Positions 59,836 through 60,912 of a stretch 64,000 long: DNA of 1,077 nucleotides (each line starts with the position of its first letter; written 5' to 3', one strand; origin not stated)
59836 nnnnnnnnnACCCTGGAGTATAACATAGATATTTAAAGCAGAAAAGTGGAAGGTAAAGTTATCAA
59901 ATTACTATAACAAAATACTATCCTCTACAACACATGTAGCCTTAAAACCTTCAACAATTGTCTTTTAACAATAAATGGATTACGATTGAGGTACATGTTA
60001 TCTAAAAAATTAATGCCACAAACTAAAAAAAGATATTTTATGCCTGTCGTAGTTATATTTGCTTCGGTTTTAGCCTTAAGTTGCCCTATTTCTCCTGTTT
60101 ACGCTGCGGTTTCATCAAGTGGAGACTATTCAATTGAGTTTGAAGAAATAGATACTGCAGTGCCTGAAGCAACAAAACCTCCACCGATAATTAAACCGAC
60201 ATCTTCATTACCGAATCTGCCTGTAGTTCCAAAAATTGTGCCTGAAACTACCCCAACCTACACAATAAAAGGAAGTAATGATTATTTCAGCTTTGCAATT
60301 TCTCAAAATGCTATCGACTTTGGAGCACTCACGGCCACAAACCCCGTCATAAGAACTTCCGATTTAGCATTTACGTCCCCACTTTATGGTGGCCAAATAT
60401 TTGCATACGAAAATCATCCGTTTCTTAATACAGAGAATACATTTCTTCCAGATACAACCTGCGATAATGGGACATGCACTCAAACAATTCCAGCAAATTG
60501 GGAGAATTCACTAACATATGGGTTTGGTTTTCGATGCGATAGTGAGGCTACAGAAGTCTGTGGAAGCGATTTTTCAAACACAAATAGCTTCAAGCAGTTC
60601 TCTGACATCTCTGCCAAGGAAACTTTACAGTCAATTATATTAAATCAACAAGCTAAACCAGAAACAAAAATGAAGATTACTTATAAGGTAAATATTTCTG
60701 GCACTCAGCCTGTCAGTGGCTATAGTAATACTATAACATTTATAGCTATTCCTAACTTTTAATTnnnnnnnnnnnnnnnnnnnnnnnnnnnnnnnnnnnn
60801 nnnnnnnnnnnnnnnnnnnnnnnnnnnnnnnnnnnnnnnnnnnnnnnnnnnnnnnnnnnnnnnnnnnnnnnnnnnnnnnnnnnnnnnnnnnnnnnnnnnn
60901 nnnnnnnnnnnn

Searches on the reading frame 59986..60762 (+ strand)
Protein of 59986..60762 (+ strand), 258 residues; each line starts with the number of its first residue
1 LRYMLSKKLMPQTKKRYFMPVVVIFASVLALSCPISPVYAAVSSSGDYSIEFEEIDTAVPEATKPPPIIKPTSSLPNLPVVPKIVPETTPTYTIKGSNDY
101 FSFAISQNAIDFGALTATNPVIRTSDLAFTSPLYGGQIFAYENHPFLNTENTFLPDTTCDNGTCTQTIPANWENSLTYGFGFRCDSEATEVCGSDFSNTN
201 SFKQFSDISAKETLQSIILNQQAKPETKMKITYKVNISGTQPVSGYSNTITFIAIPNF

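Call 10: search_protein_families(library=pfam, proteins=[window:59986-60762:+], max_evalue=1)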
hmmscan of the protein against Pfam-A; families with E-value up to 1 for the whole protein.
window:59986-60762:+ (258 aa): 0 families

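Call 50: search_protein_families(library=ncbifam, proteins=[window:59986-60762:+], max_evalue=0.01)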
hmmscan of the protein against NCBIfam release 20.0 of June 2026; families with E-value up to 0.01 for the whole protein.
window:59986-60762:+ (258 aa): 1 family
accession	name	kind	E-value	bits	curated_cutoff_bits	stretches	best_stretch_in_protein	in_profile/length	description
NF058581.1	CPR_Pam_pilin_C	domain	4.8e-06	26.7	55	1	106-258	2-148/148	Pam pilus system pilin subunit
